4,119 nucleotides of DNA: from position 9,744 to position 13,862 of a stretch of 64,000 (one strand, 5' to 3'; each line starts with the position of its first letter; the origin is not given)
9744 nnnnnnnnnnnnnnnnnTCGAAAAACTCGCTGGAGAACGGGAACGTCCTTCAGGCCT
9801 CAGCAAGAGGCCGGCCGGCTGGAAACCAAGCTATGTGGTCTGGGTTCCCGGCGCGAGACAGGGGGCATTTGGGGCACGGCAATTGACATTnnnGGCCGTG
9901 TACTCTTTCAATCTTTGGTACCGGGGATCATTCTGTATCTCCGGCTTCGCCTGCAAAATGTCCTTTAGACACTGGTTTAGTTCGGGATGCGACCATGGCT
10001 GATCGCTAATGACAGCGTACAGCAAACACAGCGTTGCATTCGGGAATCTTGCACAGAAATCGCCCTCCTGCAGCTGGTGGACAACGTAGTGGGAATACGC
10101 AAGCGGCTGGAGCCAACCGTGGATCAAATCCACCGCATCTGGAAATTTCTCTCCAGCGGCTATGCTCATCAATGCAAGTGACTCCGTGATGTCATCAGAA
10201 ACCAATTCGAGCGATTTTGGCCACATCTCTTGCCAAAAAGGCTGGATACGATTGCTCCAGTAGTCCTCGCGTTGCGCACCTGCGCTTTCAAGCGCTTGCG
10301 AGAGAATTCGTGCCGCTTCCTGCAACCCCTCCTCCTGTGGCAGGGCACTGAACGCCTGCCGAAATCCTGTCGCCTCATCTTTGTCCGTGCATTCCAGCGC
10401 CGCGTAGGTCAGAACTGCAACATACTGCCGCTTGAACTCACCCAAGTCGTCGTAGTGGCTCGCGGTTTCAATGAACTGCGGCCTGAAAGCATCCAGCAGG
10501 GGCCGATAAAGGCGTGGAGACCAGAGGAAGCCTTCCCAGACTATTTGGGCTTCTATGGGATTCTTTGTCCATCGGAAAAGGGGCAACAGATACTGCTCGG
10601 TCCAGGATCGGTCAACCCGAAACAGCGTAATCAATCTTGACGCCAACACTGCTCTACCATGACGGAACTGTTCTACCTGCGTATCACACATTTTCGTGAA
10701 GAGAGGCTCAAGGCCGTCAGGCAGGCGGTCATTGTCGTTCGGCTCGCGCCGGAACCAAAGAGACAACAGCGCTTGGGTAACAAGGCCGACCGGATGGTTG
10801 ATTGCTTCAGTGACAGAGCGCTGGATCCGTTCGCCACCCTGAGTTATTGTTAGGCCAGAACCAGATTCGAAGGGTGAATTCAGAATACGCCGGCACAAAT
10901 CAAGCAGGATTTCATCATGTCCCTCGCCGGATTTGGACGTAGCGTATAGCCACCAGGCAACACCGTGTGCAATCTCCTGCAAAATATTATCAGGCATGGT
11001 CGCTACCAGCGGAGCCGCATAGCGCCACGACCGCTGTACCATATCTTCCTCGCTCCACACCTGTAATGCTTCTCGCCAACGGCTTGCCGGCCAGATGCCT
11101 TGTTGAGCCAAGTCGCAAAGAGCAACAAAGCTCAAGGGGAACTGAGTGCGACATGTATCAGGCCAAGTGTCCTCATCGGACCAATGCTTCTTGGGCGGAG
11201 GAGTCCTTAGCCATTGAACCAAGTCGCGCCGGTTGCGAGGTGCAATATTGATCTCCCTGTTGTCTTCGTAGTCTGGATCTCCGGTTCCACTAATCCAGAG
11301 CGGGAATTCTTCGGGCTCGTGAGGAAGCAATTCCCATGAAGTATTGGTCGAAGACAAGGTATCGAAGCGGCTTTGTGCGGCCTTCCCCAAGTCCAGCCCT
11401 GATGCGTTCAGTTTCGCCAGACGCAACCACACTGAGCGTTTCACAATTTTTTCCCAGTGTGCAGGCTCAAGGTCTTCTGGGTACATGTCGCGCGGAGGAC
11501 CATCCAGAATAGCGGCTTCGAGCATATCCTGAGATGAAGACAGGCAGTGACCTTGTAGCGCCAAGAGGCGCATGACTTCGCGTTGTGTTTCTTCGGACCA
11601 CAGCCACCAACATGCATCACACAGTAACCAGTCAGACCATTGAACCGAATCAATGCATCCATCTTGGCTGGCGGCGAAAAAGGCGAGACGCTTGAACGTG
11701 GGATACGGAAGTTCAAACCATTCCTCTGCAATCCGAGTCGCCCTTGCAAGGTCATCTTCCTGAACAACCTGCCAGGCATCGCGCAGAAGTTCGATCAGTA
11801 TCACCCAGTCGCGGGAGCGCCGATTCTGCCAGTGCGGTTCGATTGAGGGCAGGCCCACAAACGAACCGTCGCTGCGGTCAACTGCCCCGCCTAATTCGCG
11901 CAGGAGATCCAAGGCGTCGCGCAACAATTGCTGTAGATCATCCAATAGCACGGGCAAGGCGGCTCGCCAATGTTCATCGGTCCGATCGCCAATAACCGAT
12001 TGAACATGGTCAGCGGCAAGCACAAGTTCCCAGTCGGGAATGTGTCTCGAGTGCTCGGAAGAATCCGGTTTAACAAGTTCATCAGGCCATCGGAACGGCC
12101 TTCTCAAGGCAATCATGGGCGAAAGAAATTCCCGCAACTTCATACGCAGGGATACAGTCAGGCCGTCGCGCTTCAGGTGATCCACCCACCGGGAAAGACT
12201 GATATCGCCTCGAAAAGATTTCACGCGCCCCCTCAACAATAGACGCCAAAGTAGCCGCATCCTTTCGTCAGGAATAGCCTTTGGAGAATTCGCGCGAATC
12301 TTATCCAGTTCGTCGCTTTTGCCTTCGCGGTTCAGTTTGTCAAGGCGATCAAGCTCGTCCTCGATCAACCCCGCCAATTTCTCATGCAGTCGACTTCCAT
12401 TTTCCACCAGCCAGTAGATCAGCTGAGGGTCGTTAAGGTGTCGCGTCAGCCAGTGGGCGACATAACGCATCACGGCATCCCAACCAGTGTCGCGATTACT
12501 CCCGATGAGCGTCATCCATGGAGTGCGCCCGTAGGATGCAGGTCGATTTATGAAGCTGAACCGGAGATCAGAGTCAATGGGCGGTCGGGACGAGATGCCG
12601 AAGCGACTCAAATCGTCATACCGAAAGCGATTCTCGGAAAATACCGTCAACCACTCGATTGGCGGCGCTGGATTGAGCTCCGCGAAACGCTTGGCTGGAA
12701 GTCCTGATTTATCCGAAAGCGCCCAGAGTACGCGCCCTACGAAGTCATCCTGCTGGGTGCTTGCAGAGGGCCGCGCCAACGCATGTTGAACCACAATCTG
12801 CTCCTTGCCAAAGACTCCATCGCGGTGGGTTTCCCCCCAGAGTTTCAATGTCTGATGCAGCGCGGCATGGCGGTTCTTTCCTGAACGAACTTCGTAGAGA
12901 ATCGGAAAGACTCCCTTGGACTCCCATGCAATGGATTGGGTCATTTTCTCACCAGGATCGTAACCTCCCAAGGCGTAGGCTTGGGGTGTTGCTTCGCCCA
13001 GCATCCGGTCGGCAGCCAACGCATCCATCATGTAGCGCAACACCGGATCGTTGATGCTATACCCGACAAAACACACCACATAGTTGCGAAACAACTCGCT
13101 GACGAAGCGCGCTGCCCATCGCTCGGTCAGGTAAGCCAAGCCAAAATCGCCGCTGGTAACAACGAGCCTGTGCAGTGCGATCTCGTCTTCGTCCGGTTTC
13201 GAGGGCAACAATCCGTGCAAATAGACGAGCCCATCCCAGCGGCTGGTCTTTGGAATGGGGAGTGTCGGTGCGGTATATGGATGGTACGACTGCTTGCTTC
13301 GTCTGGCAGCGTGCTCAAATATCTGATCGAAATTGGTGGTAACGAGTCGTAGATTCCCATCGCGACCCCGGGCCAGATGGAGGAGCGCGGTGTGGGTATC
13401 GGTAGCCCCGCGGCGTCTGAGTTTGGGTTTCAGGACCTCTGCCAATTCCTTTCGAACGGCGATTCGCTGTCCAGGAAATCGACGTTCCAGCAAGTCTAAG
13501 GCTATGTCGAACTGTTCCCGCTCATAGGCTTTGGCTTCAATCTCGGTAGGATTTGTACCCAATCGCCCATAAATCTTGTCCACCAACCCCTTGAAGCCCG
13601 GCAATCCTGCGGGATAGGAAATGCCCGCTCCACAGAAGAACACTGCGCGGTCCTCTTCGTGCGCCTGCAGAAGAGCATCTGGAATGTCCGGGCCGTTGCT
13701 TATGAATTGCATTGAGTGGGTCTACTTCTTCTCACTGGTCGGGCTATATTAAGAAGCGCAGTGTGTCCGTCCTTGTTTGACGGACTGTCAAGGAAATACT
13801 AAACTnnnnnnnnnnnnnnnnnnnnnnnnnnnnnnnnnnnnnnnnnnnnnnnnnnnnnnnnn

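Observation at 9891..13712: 1273-aa protein: intact SIR2 catalytic signature plus ~1000 aa of unassigned Trp-rich helical sequence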

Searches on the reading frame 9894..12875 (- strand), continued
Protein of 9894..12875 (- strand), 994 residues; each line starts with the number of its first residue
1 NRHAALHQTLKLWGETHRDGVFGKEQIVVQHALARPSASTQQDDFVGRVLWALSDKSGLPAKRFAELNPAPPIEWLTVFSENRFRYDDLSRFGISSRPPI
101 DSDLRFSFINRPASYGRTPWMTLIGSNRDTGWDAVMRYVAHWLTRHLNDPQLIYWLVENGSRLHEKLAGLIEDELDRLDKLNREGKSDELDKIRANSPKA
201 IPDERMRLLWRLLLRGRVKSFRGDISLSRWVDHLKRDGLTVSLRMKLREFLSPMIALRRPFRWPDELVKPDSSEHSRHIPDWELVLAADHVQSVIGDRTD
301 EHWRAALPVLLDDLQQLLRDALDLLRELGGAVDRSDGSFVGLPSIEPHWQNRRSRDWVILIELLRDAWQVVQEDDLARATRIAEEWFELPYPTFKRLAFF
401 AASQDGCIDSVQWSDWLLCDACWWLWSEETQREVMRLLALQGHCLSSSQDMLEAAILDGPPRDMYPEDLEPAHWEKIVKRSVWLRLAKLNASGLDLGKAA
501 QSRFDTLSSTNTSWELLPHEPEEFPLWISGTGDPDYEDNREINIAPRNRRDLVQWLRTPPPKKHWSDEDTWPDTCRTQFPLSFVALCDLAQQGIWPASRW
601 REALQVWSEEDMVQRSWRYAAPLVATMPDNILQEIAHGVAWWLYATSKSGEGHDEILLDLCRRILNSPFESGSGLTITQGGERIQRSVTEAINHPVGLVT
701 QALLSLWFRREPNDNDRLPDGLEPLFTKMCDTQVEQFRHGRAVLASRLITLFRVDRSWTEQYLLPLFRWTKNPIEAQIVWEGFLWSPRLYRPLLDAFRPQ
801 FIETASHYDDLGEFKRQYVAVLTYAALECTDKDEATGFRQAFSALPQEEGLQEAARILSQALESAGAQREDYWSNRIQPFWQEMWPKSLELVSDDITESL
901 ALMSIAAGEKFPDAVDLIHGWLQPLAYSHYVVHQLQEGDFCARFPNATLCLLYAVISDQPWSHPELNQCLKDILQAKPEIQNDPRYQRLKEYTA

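Call 79: search_solved_structures(query=A1, max_evalue=1)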
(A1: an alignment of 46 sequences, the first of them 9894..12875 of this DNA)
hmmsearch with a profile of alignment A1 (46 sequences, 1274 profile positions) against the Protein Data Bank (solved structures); distinct sequences matched with E-value up to 1: 49.
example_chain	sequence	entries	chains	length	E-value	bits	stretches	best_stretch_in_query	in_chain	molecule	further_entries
8zsf_D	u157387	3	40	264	0.00013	22.8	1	12-145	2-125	Sir2 family NAD-dependent protein deacetylase | KomC, SIR2 domain protein, NADase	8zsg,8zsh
9xvc_H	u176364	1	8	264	0.00021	22.2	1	12-52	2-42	KomC(H146N), a SIR2-domain NADase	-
8zsi_E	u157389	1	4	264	0.00021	22.2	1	12-52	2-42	Sir2 family NAD-dependent protein deacetylase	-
9v0g_E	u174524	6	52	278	0.048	14.4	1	16-243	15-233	NAD-dependent protein deacetylase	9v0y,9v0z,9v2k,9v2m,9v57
5h4d_A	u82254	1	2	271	0.081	13.6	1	13-49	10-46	NAD-dependent protein deacetylase sirtuin-3, mitochondrial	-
9ktk_A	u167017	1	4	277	0.082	13.6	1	13-49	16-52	NAD-dependent protein deacetylase sirtuin-3, mitochondrial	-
5ytk_A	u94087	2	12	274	0.082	13.6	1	13-49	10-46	NAD-dependent protein deacetylase sirtuin-3, mitochondrial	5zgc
6iso_A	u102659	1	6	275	0.082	13.6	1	13-49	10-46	NAD-dependent protein deacetylase sirtuin-3, mitochondrial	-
4fvt_A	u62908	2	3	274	0.082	13.6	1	13-49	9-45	NAD-dependent protein deacetylase sirtuin-3, mitochondrial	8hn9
5d7n_A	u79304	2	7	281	0.083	13.6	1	13-49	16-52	NAD-dependent protein deacetylase sirtuin-3, mitochondrial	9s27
4bn5_A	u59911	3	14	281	0.084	13.6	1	13-49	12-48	NAD-DEPENDENT PROTEIN DEACETYLASE SIRTUIN-3, MITOCHONDRIAL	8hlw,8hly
8ccw_A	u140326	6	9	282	0.084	13.6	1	13-49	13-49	NAD-dependent protein deacetylase sirtuin-3, mitochondrial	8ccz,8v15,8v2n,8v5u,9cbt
4fz3_A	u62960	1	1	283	0.084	13.5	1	13-49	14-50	NAD-dependent protein deacetylase sirtuin-3, mitochondrial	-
4c7b_A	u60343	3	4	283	0.085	13.5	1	13-49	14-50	NAD-DEPENDENT PROTEIN DEACETYLASE SIRTUIN-3, MITOCHONDRIAL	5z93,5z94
4bn4_A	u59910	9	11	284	0.085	13.5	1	13-49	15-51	NAD-DEPENDENT PROTEIN DEACETYLASE SIRTUIN-3, MITOCHONDRIAL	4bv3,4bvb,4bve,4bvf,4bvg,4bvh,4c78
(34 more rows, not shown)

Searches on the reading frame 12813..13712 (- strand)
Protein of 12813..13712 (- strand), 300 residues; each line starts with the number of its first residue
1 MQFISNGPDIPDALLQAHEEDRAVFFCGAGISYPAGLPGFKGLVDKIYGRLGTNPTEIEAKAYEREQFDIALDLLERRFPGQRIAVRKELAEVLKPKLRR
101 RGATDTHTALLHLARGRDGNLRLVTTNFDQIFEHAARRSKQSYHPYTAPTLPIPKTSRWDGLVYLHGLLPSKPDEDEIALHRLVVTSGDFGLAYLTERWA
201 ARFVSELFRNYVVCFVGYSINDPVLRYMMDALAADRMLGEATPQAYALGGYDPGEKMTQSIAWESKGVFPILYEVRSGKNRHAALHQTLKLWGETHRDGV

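Call 65: predict_structure(alignment_id=A2)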
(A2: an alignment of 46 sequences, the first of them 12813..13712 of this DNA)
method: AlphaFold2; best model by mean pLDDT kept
length: 300 residues; sequences in the alignment: 46
mean_pLDDT: 63.4   pTM: 0.65
mean pLDDT of the five models: 63.4, 63.2, 58.1, 50.6, 45.9
residues with pLDDT >= 90: 8; 70-90: 119; 50-70: 102; < 50: 71
segments of 3 or more residues with pLDDT < 50: 1-5, 125-129, 141-199
pLDDT, mean of each block of 10 residues (from residue 1): 52 81 67 56 79 90 76 73 63 60 59 59 50 56 39 30 35 39 36 44 66 77 70 70 79 86 86 78 78 70
secondary structure, 60 per line:
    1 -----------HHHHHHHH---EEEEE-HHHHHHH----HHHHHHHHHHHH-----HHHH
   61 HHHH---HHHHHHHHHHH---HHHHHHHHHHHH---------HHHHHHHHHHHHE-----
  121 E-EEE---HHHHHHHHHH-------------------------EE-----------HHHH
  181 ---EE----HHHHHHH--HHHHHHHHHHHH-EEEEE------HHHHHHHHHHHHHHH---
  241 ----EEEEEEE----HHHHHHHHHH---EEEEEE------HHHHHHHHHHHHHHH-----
elements in order: H12-19 E23-27 H29-35 H40-51 H57-64 H68-78 H82-93 H103-114 E123-125 H129-138 H177-180 H190-196 H199-210 E212-216 H223-237 E245-251 H256-265 E269-274 H281-295

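Call 70: fold_search(model_id=the predicted structure, library=pdb)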
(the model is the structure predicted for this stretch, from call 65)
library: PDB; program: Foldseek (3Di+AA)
matches with E <= 10: 854; with E <= 0.001: 78
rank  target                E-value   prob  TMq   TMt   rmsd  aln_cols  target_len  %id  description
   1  9xvc_E                4.0e-08  1.00  0.53  0.59   6.7       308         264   17  Cryo-EM Helical Structure of the dITP-KomBC(H146N) Complex with NAD Fragments (released 2026-01-21)
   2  9v12_i                9.3e-08  1.00  0.52  0.56   7.7       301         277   15  Helical structure of KomBCMUT in complex with dITP and NAD (released 2025-12-24)
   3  8zsf_A                9.9e-08  1.00  0.53  0.58   6.5       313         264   18  CryoEM Helical Structure of KomC (released 2025-12-10)
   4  9v0g_E                1.8e-07  1.00  0.53  0.57   6.3       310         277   18  Helical structure of KomBC Complex (released 2025-12-17)
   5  8zsi_E                3.3e-07  1.00  0.49  0.55   6.9       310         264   19  CryoEM Helical Structure of HAM-SIR2 with dITP and NAD fragment (released 2025-12-10)
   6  8btp_A                4.1e-07  1.00  0.51  0.35   9.0       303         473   16  Helical structure of BcThsA in complex with 1''-3'gc(etheno)ADPR (released 2024-02-21)
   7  8wc0_B                4.3e-07  1.00  0.47  0.32   8.4       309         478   18  Crystal structure of EcThsA (released 2024-09-18)
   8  8bto_A                6.1e-07  1.00  0.51  0.35   8.5       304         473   17  Helical structure of BcThsA in complex with 1''-3'gcADPR (released 2024-02-21)
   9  8w56_A                6.8e-07  1.00  0.55  0.20   7.7       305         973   15  Cryo-EM structure of DSR2-DSAD1 state 1 (released 2024-05-01)
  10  8wyd_A                1.1e-06  1.00  0.48  0.18   8.9       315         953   17  Cryo-EM structure of DSR2-DSAD1 complex (released 2024-04-10)
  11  8xew_A                1.1e-06  1.00  0.48  0.52   8.6       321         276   18  Cryo-EM structure of defence-associatedsirtuin 2 (DSR2) H171A protein (released 2024-10-23)
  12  8wyd_B                1.1e-06  1.00  0.49  0.18   8.7       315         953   17  Cryo-EM structure of DSR2-DSAD1 complex (released 2024-04-10)
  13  8wc0_A                1.2e-06  1.00  0.47  0.32   8.4       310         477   17  Crystal structure of EcThsA (released 2024-09-18)
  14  8wyc_C                1.3e-06  1.00  0.53  0.58   6.6       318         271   14  Cryo-EM structure of DSR2 (H171A)-tube-NAD+ (partial) complex (released 2024-04-10)
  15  8xff_A                1.5e-06  1.00  0.57  0.20   6.3       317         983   14  Cryo-EM structure of defence-associatedsirtuin 2 (DSR2) H171A protein in complex with SPR phage tail tube protein (released 2024-10-23)
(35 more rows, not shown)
